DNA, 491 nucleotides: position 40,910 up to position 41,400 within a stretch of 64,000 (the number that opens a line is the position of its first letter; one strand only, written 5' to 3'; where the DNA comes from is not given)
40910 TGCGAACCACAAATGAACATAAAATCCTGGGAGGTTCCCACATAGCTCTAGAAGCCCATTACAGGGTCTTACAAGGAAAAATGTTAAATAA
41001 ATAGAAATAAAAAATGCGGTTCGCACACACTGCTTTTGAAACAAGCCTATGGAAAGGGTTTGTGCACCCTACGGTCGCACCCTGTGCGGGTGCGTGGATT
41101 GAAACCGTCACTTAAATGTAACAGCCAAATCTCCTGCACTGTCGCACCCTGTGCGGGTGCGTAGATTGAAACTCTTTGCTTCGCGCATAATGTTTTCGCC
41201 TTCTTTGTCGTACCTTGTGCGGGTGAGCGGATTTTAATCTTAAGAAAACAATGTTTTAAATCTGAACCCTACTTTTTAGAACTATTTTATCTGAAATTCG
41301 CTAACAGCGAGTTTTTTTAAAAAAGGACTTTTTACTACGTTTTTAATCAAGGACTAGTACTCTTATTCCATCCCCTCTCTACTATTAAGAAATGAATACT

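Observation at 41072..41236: Orphan three-repeat CRISPR mini-array with type I-C-like repeats and no cas genes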

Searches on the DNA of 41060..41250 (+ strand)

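Call 12: search_dna_similar(query=window:41060-41250:+, collection=phages, mode=distant, max_evalue=10)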
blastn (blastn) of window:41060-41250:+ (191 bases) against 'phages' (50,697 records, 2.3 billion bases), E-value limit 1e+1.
Records with a match: 3; places in all: 27; records where one place covers at least 80% of the query: 0.
Best place of each record, by identity: >=99% 2; 60-80% 1.
By first word of the organism name: Erwinia 2; Bacteriophage 1.
By host as written in the record: Erwinia amylovora 2; - 1.
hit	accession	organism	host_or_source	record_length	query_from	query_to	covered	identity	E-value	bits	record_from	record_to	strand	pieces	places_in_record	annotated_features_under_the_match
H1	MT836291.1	Bacteriophage sp.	human fecal samples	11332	15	119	55%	73.2%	5e-2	79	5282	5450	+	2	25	record has no annotation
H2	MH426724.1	Erwinia phage Wellington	Erwinia amylovora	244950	137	155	10%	100.0%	7e+0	36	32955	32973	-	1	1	putative DNA-directed RNA polymerase beta subunit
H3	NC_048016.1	Erwinia phage Wellington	Erwinia amylovora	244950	137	155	10%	100.0%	7e+0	36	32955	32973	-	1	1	RNA polymerase beta subunit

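Call 13: search_dna_similar(query=window:41060-41250:+, collection=plasmids, mode=distant, max_evalue=10)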
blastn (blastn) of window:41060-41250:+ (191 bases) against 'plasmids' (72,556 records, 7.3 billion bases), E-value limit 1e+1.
In 5 record(s) the limit of 40 matching pieces per record was reached: places in those records are undercounted.
Records with a match: 59; places in all: 337; records where one place covers at least 80% of the query: 1.
Best place of each record, by identity: 90-95% 4; 80-90% 38; 60-80% 17.
By first word of the organism name: Bacillus 39; Nitratidesulfovibrio 4; Tistrella 3; Monoglobus 3; Paenibacillus 2; Zymomonas 2; Peptoclostridium 1; Parabacteroides 1; Leptolinea 1; Treponema 1; and 2 more.
By predicted mobility (MOB-suite, as given by PLSDB): non-mobilizable 52; mobilizable 4; conjugative 3.
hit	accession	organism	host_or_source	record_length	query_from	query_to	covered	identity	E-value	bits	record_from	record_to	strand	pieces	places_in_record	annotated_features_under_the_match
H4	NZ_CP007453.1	Peptoclostridium acidaminophilum DSM 3953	black mud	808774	14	188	92%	71.1%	3e-10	73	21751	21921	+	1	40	hypothetical protein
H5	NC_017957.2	Tistrella mobilis KA081020-065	-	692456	15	128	60%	76.7%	4e-9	68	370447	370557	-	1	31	none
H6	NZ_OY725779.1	Parabacteroides distasonis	-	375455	1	114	60%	76.2%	4e-3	97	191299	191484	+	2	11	none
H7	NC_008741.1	Nitratidesulfovibrio vulgaris DP4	-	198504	12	114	54%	77.5%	9e-5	99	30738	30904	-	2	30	none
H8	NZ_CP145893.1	Paenibacillus amylolyticus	whole organism,soil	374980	15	118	54%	75.9%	2e-1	81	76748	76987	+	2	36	none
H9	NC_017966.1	Tistrella mobilis KA081020-065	-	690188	11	113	54%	75.5%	5e-8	65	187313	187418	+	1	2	none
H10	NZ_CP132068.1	Bacillus mycoides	whole organism,soil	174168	14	116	54%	75.4%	1e-2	84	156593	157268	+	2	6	none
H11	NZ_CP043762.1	Paenibacillus sp. 37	whole organism,rhizosphere of Abies ...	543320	12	112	53%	76.5%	2e-1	82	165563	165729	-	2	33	none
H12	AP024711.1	Leptolinea sp. HRD-7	-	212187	10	112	54%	74.3%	5e-1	79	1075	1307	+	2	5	none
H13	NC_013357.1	Zymomonas mobilis subsp. mobilis NCIMB 11163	-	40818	13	116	54%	73.0%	7e+0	76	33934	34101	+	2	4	none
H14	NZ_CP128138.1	Bacillus mycoides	bacterial isolate,field soil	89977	11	112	53%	74.1%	2e+0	78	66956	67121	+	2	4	none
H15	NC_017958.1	Tistrella mobilis KA081020-065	-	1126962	15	113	52%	76.0%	4e-9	68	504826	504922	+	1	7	record has no annotation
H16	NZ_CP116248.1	Nitratidesulfovibrio vulgaris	swine finishing facility waste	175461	13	114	53%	73.5%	4e-2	87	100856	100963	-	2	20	none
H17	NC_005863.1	Nitratidesulfovibrio vulgaris str. Hildenborough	-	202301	14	113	52%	74.8%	2e+0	78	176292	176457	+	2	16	none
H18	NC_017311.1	Nitratidesulfovibrio vulgaris RCH1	-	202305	14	113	52%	74.8%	2e+0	78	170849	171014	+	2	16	none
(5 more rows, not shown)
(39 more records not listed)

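Call 15: get_annotated_region(hit=H17, flank=12000)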
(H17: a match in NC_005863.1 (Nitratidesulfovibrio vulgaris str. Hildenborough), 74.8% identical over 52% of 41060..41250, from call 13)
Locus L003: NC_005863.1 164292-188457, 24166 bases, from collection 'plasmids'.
description: Nitratidesulfovibrio vulgaris str. Hildenborough plasmid pDV, complete sequence
organism: Nitratidesulfovibrio vulgaris str. Hildenborough (NCBI taxid 882)
taxonomy: Bacteria; Thermodesulfobacteriota; Desulfovibrionia; Desulfovibrionales; Desulfovibrionaceae; Nitratidesulfovibrio; Nitratidesulfovibrio vulgaris; Nitratidesulfovibrio vulgaris str. Hildenborough
host: -; source: -; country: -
typing (MOB-suite, as given by PLSDB): non-mobilizable
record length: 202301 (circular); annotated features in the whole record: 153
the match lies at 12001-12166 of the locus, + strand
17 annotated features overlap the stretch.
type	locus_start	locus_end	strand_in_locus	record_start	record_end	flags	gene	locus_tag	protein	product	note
CDS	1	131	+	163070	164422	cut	-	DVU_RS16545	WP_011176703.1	transglycosylase SLT domain-containing protein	-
CDS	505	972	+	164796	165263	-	-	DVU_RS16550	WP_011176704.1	type III secretion system chaperone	-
CDS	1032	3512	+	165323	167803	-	-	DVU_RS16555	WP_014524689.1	hypothetical protein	-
CDS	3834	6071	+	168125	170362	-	-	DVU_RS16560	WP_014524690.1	CRISPR-associated helicase/endonuclease Cas3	-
CDS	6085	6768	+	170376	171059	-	cas5c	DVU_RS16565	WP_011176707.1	type I-C CRISPR-associated protein Cas5c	GO:0043571 - maintenance of CRISPR repeat elements [Evidence IEA]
CDS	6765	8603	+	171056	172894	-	cas8c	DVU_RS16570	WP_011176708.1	type I-C CRISPR-associated protein Cas8c/Csd1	GO:0043571 - maintenance of CRISPR repeat elements [Evidence IEA]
CDS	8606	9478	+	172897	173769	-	cas7c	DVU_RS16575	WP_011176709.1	type I-C CRISPR-associated protein Cas7/Csd2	GO:0043571 - maintenance of CRISPR repeat elements [Evidence IEA]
CDS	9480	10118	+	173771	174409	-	cas4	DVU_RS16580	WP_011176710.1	CRISPR-associated protein Cas4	GO:0043571 - maintenance of CRISPR repeat elements [Evidence IEA]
CDS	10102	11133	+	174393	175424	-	cas1c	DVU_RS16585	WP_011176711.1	type I-C CRISPR-associated endonuclease Cas1c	GO:0051607 - defense response to virus [Evidence IEA]; GO:0043571 - maintenance of CRISPR repeat elements [Evidence IEA]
CDS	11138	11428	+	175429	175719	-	cas2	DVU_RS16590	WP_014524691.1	CRISPR-associated endonuclease Cas2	GO:0043571 - maintenance of CRISPR repeat elements [Evidence IEA]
CDS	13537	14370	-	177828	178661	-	zupT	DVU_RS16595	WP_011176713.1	zinc transporter ZupT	-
CDS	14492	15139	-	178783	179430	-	-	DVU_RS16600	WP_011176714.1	response regulator transcription factor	GO:0000160 - phosphorelay signal transduction system [Evidence IEA]; GO:0006355 - regulation of DNA-templated ...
CDS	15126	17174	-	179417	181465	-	-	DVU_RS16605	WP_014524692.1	7TM diverse intracellular signaling domain-containing protein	-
CDS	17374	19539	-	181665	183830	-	-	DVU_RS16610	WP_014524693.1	autotransporter domain-containing protein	-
CDS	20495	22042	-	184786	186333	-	-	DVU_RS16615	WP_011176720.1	sigma 54-interacting transcriptional regulator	GO:0006355 - regulation of DNA-templated transcription [Evidence IEA]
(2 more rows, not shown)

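Call 60: get_annotated_region(hit=H4, flank=9000)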
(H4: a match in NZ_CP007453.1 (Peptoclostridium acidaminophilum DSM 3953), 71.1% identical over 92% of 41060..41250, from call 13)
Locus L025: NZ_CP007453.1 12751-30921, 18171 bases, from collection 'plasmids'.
description: Peptoclostridium acidaminophilum DSM 3953 strain al-2 plasmid EAL2_808p, complete sequence
organism: Peptoclostridium acidaminophilum DSM 3953 (NCBI taxid 1286171)
taxonomy: Bacteria; Bacillota; Clostridia; Peptostreptococcales; Peptoclostridiaceae; Peptoclostridium; Peptoclostridium acidaminophilum; Peptoclostridium acidaminophilum DSM 3953
host: -; source: black mud; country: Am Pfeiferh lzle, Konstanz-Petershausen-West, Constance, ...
typing (MOB-suite, as given by PLSDB): non-mobilizable
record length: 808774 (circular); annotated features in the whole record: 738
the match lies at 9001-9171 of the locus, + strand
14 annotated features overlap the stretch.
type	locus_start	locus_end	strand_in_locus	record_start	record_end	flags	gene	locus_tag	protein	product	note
CDS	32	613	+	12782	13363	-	-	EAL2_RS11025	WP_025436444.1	glycerol-3-phosphate responsive antiterminator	-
CDS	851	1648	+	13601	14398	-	-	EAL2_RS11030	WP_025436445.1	Cof-type HAD-IIB family hydrolase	GO:0008152 - metabolic process [Evidence IEA]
CDS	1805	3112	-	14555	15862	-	-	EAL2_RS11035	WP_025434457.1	IS110 family transposase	-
CDS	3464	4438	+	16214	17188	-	cas7c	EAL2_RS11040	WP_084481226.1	type I-C CRISPR-associated protein Cas7/Csd2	GO:0043571 - maintenance of CRISPR repeat elements [Evidence IEA]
CDS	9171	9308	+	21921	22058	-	-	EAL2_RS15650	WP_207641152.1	hypothetical protein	-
CDS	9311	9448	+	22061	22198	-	-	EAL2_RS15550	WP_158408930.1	hypothetical protein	-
CDS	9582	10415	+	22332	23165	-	-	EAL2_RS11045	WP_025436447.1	SH3 domain-containing protein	-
CDS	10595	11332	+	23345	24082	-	-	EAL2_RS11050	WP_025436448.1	DUF3784 domain-containing protein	-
CDS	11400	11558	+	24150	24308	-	-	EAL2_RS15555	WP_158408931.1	hypothetical protein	-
CDS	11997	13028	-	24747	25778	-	-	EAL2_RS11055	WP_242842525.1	copper amine oxidase N-terminal domain-containing protein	-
CDS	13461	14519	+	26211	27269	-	-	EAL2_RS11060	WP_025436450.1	mechanosensitive ion channel family protein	-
CDS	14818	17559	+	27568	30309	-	-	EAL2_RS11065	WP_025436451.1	UPF0182 family protein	-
CDS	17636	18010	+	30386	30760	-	-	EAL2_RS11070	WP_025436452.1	nuclear transport factor 2 family protein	-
CDS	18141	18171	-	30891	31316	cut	-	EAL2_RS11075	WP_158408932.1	hypothetical protein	-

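Call 61: get_annotated_region(hit=H8, flank=9000)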
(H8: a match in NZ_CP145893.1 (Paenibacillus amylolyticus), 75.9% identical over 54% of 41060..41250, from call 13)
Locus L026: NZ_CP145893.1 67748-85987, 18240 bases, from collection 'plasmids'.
description: Paenibacillus amylolyticus strain Y5S-7 plasmid pY5S7-1, complete sequence
organism: Paenibacillus amylolyticus (NCBI taxid 1451)
taxonomy: Bacteria; Bacillota; Bacilli; Bacillales; Paenibacillaceae; Paenibacillus; Paenibacillus amylolyticus
host: -; source: whole organism,soil; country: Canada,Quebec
typing (MOB-suite, as given by PLSDB): non-mobilizable
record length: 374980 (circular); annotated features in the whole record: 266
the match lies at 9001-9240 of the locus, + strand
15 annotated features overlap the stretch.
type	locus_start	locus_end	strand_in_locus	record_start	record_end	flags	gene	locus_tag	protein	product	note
CDS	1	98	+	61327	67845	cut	-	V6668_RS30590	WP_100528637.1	polymorphic toxin-type HINT domain-containing protein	-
CDS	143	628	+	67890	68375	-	-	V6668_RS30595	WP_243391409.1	hypothetical protein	-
CDS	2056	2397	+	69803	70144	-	-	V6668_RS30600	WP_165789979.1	hypothetical protein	-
CDS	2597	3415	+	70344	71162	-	-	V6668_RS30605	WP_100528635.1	type II toxin-antitoxin system SpoIISA family toxin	-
CDS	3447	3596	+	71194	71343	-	-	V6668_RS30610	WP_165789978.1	hypothetical protein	-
CDS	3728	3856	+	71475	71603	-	-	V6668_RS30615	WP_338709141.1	hypothetical protein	-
CDS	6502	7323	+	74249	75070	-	-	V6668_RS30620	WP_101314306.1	hypothetical protein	-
CDS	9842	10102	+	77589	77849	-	-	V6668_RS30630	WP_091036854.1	AbrB/MazE/SpoVT family DNA-binding domain-containing protein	-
CDS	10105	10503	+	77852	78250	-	-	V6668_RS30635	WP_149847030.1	PIN domain-containing protein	-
CDS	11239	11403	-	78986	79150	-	-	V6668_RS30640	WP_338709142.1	hypothetical protein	-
CDS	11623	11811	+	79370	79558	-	-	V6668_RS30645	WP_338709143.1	hypothetical protein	-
CDS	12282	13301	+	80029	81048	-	-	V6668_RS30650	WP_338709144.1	DUF3298 domain-containing protein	-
CDS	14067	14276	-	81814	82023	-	-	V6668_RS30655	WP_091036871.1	helix-turn-helix domain-containing protein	-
CDS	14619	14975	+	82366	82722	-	-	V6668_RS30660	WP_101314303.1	hypothetical protein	-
CDS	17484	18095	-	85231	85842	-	-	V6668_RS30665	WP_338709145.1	hypothetical protein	-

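Call 62: get_annotated_region(hit=H10, flank=9000)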
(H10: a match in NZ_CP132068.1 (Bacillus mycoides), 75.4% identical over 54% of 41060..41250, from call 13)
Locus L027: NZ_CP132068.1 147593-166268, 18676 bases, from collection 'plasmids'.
description: Bacillus mycoides strain PAMC 29538 plasmid unnamed3, complete sequence
organism: Bacillus mycoides (NCBI taxid 1405)
taxonomy: Bacteria; Bacillota; Bacilli; Bacillales; Bacillaceae; Bacillus; Bacillus mycoides
host: -; source: whole organism,soil; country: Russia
typing (MOB-suite, as given by PLSDB): non-mobilizable; replicon rep_cluster_125; mating-pair formation MPF_T
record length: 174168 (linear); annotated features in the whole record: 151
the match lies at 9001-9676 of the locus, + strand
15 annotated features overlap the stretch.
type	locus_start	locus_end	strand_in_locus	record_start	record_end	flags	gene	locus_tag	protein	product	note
CDS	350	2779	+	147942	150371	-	cas3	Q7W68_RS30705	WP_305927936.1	CRISPR-associated helicase Cas3'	GO:0043571 - maintenance of CRISPR repeat elements [Evidence IEA]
CDS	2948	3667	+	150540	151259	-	cas5c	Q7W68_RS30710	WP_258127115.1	type I-C CRISPR-associated protein Cas5c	GO:0043571 - maintenance of CRISPR repeat elements [Evidence IEA]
CDS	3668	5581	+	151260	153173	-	cas8c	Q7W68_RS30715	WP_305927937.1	type I-C CRISPR-associated protein Cas8c/Csd1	GO:0043571 - maintenance of CRISPR repeat elements [Evidence IEA]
CDS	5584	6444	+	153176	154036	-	cas7c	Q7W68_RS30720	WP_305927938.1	type I-C CRISPR-associated protein Cas7/Csd2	GO:0043571 - maintenance of CRISPR repeat elements [Evidence IEA]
CDS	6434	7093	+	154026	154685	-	cas4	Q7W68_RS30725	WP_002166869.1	CRISPR-associated protein Cas4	GO:0043571 - maintenance of CRISPR repeat elements [Evidence IEA]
CDS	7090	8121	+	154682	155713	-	cas1c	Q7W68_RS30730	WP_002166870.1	type I-C CRISPR-associated endonuclease Cas1c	GO:0051607 - defense response to virus [Evidence IEA]; GO:0043571 - maintenance of CRISPR repeat elements [Evidence IEA]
CDS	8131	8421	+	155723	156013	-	cas2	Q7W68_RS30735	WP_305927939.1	CRISPR-associated endonuclease Cas2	GO:0043571 - maintenance of CRISPR repeat elements [Evidence IEA]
CDS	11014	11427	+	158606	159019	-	-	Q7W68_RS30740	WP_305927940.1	DUF6018 family natural product bioysynthesis protein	-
CDS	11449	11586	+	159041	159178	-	-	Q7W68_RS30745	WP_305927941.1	hypothetical protein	-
CDS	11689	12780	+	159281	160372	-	-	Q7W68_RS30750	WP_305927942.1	DUF6094 domain-containing protein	-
CDS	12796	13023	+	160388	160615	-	-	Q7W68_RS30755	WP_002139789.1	hypothetical protein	-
CDS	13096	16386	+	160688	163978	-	-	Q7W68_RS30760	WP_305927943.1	helicase-related protein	-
CDS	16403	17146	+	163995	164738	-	-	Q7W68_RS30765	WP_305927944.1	transposase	-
CDS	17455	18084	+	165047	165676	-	-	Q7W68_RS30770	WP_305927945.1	hypothetical protein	-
CDS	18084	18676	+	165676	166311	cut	-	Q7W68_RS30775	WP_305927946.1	hypothetical protein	-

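Call 93: search_dna_similar(query=window:41106-41140:+, collection=plasmids, mode=distant, max_evalue=1, max_rows=8)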
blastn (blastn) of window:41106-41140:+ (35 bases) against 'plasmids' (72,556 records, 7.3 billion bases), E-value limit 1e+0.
No match.

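Call 94: search_dna_similar(query=window:41173-41206:+, collection=plasmids, mode=distant, max_evalue=1, max_rows=8)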
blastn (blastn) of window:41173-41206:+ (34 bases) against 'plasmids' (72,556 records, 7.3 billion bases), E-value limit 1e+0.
No match.
